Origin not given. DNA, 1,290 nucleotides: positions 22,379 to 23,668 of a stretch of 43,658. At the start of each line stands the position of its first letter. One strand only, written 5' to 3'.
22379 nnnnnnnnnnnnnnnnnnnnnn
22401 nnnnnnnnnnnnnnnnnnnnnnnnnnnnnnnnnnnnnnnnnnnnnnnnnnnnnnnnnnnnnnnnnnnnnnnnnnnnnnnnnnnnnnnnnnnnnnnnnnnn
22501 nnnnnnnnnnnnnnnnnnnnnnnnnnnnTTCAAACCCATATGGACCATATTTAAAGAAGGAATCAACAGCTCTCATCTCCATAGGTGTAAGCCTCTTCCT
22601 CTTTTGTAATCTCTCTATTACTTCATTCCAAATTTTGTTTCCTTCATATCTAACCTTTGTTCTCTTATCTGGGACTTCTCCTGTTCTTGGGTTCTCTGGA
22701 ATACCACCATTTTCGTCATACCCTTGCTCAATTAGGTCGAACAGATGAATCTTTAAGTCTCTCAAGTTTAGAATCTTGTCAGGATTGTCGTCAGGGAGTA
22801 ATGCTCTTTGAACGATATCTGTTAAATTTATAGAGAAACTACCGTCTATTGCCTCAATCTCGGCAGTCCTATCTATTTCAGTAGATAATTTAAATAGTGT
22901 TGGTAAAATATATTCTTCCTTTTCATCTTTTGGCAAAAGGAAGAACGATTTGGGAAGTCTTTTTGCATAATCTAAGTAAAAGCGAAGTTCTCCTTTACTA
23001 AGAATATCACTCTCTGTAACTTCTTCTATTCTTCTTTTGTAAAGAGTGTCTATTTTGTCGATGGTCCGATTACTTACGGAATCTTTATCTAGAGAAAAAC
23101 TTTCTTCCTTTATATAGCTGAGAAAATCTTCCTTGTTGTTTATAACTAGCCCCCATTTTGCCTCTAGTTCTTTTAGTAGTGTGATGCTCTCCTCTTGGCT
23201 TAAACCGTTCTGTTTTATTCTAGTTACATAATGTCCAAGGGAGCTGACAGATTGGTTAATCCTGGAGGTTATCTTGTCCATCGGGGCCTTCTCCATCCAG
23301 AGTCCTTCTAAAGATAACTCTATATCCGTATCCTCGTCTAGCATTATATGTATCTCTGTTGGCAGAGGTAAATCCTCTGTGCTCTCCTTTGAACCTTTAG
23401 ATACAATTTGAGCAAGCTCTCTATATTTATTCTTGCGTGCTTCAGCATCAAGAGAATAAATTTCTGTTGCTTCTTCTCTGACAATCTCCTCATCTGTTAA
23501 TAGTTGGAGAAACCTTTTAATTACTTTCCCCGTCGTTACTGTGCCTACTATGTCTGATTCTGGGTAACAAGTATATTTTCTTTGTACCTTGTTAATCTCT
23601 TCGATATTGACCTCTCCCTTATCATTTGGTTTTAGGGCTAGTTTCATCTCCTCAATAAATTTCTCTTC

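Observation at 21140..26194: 1684-aa giant RecJ-like protein with DHH/DHHA1 motifs separated by over 1000 aa of unassignable sequence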

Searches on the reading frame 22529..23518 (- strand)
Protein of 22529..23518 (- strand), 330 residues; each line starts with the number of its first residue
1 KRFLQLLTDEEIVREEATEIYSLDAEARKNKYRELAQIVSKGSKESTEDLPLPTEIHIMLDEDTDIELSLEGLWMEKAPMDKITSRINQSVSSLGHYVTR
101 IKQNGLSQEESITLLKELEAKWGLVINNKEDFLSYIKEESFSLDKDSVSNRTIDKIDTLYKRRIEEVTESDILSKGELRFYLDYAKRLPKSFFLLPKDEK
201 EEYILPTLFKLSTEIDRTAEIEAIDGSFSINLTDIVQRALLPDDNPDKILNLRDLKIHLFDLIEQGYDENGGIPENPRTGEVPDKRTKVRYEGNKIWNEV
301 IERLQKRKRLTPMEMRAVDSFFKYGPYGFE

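Call 48: find_homologous_proteins(query=A4, max_evalue=0.01)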
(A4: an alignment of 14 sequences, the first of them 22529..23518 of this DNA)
Query A4 (14 sequences): 8000 candidates shared short words with the query, none scored E <= 0.01.

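Call 59: predict_structure(alignment_id=A4)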
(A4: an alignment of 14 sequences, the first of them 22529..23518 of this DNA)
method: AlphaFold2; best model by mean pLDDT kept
length: 330 residues; sequences in the alignment: 14
mean_pLDDT: 85.3   pTM: 0.67
mean pLDDT of the five models: 85.3, 84.3, 83.1, 83.0, 76.4
residues with pLDDT >= 90: 158; 70-90: 134; 50-70: 33; < 50: 5
segments of 3 or more residues with pLDDT < 50: 44-47
pLDDT, mean of each block of 10 residues (from residue 1): 63 76 88 91 56 88 84 90 94 93 88 94 89 86 90 92 88 88 87 78 85 92 94 84 60 80 96 92 94 94 90 84 68
secondary structure, 60 per line:
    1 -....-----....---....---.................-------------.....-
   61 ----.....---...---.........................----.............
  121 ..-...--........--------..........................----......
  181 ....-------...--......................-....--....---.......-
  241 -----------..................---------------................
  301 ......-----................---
elements in order: H2-5 H11-14 H18-21 H25-41 E55-59 E65-69 H79-103 H108-122 E124-126 H129-136 H145-170 H175-184 H197-218 E220-223 E226-229 H233-239 H252-269 H285-306 H312-327

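Call 61: fold_search(model_id=the predicted structure, library=pdb)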
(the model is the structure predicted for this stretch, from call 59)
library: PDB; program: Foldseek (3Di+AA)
matches with E <= 10: 53; with E <= 0.001: 0
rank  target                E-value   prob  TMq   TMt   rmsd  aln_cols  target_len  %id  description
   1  3l0i_C                6.6e-01  0.09  0.16  0.16  20.6       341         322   13  Complex structure of SidM/DrrA with the wild type Rab1 (released 2009-12-22)
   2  9g3g_B                1.1e+00  0.06  0.15  0.13  25.6       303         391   10  Cryo-EM structure of SbmA in the inward-facing-occluded conformation in lipid nanodiscs (released 2025-07-23)
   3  7xsj_B                1.2e+00  0.14  0.18  0.25  19.9       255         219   12  The structure of the Mint1/Munc18-1/syntaxin-1 complex (released 2022-11-16)
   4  6v1v_B                1.6e+00  0.06  0.12  0.06  24.9       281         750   11  VIP3B (VIP3B_2160) adapted for crystallization (released 2019-12-18)
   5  8iqi_C                1.7e+00  0.03  0.12  0.06  22.2       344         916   11  Structure of Full-Length AsfvPrimPol in Complex-Form (released 2023-07-26)
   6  5hdt_B                2.1e+00  0.04  0.14  0.06  20.8       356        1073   10  Human cohesin regulator Pds5B bound to a Wapl peptide (released 2016-03-09)
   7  6v1v_D                2.6e+00  0.03  0.12  0.07  21.2       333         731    9  VIP3B (VIP3B_2160) adapted for crystallization (released 2019-12-18)
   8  6v1v_C                2.9e+00  0.03  0.12  0.07  20.7       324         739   13  VIP3B (VIP3B_2160) adapted for crystallization (released 2019-12-18)
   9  9e5c_4w               2.9e+00  0.02  0.09  0.06  20.5       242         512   12  Cryo-EM structure of 96 nm repeat of microtubule doublet from T. brucei flagellum (released 2025-03-12)
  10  3j9t_b                3.0e+00  0.04  0.12  0.13  21.6       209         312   10  Yeast V-ATPase state 1 (released 2015-05-13)
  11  6zpt_A                3.3e+00  0.03  0.10  0.07  19.2       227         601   16  Crystal structure of the open conformation of S2_S'-mutant human Angiotensin-1 converting enzyme N-domain. (released 2020-10-28)
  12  6lgp_A                3.5e+00  0.01  0.10  0.07  24.7       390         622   11  cryo-EM structure of TRPV3 in lipid nanodisc (released 2020-06-24)
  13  8fok_B                3.8e+00  0.03  0.12  0.09  25.9       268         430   11  Cryo-EM structure of S. cerevisiae DNA polymerase alpha-primase complex in the DNA elongation state (released 2023-05-31)
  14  8rj0_B                4.0e+00  0.02  0.14  0.11  22.1       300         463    8  Crystal structure of mutant aspartase from Bacillus sp. YM55-1 in the closed loop conformation (released 2025-01-15)
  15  6v1v_A                4.5e+00  0.02  0.12  0.07  21.7       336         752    9  VIP3B (VIP3B_2160) adapted for crystallization (released 2019-12-18)
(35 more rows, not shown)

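Call 66: fold_search(model_id=the predicted structure, library=viral)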
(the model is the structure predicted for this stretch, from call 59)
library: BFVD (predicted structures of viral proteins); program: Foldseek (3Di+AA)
matches with E <= 10: 84; with E <= 0.001: 0
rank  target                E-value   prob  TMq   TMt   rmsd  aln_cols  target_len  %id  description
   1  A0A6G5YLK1            8.1e-01  0.10  0.18  0.08  24.5       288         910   14  (no name in the UniProt tables at hand)
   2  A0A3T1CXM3            9.0e-01  0.06  0.13  0.13  20.7       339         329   13  Uncharacterized protein [Acanthamoeba castellanii medusavirus J1]
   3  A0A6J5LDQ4            1.3e+00  0.09  0.15  0.16  18.9       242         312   11  Uncharacterized protein [uncultured Caudovirales phage]
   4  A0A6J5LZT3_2          1.4e+00  0.04  0.15  0.08  24.5       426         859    9  Large polyvalent protein associated domain-containing protein (Fragment) [uncultured Caudovirales phage]
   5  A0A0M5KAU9            1.6e+00  0.05  0.13  0.12  20.9       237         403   15  (no name in the UniProt tables at hand)
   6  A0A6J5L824            1.7e+00  0.12  0.16  0.21  14.6       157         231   13  Uncharacterized protein [uncultured Caudovirales phage]
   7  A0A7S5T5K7            1.7e+00  0.05  0.12  0.08  20.4       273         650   12  (no name in the UniProt tables at hand)
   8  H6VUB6                2.1e+00  0.04  0.11  0.06  19.6       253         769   10  Internal virion protein [Escherichia phage phiKT]
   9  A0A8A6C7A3            2.1e+00  0.02  0.12  0.09  27.7       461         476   12  (no name in the UniProt tables at hand)
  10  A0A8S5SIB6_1          2.3e+00  0.05  0.15  0.07  15.5       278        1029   11  Tail tape measure [Myoviridae sp. ct04y17]
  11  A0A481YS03            2.3e+00  0.03  0.11  0.16  20.7       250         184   16  Uncharacterized protein [Marseillevirus LCMAC101]
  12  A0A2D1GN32            2.4e+00  0.07  0.11  0.14  15.1       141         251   13  (no name in the UniProt tables at hand)
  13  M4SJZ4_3              2.4e+00  0.02  0.11  0.05  23.7       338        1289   10  LamG-like jellyroll fold domain-containing protein (Fragment) [Synechococcus phage Syn30]
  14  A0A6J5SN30            2.5e+00  0.15  0.13  0.26  11.1       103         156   20  Uncharacterized protein [uncultured Caudovirales phage]
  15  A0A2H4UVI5            2.5e+00  0.04  0.12  0.07  20.3       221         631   13  Peptidase M3A/M3B catalytic domain-containing protein [Bodo saltans virus]
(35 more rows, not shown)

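Call 92: search_solved_structures(query=A4, max_evalue=10)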
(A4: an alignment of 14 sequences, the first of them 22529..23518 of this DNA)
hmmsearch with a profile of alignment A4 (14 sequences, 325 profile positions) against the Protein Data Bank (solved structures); distinct sequences matched with E-value up to 10: 11.
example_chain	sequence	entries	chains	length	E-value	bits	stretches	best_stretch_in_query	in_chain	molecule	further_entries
4dxe_H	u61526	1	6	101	0.32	13.5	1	65-131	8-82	Acyl carrier protein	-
7e42_A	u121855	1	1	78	0.44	13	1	82-132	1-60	Acyl carrier protein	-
8iuf_AB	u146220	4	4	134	1.2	11.6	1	83-132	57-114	NDUFAB1-alpha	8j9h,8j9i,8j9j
7cpn_A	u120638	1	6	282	1.2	11.6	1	272-321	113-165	Trans,polycis-polyprenyl diphosphate synthase ((2Z,6E)-farnesyl diphosphate specific)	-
7cpm_A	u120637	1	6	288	1.3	11.5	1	272-321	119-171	Trans,polycis-polyprenyl diphosphate synthase ((2Z,6E)-farnesyl diphosphate specific)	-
9e2c_A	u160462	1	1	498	1.5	11.3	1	114-220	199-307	Isoform 2 of ATP-dependent RNA helicase DDX3X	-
2i4i_A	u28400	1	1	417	1.6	11.2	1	114-220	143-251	ATP-dependent RNA helicase DDX3X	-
7liu_A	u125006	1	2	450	1.9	11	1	114-220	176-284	ATP-dependent RNA helicase DDX3X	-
5e7i_B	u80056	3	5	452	1.9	11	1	114-220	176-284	ATP-dependent RNA helicase DDX3X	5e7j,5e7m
6o5f_A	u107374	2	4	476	2.1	10.8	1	114-220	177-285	ATP-dependent RNA helicase DDX3X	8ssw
6cz5_A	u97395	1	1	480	2.1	10.8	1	114-220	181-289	ATP-dependent RNA helicase DDX3X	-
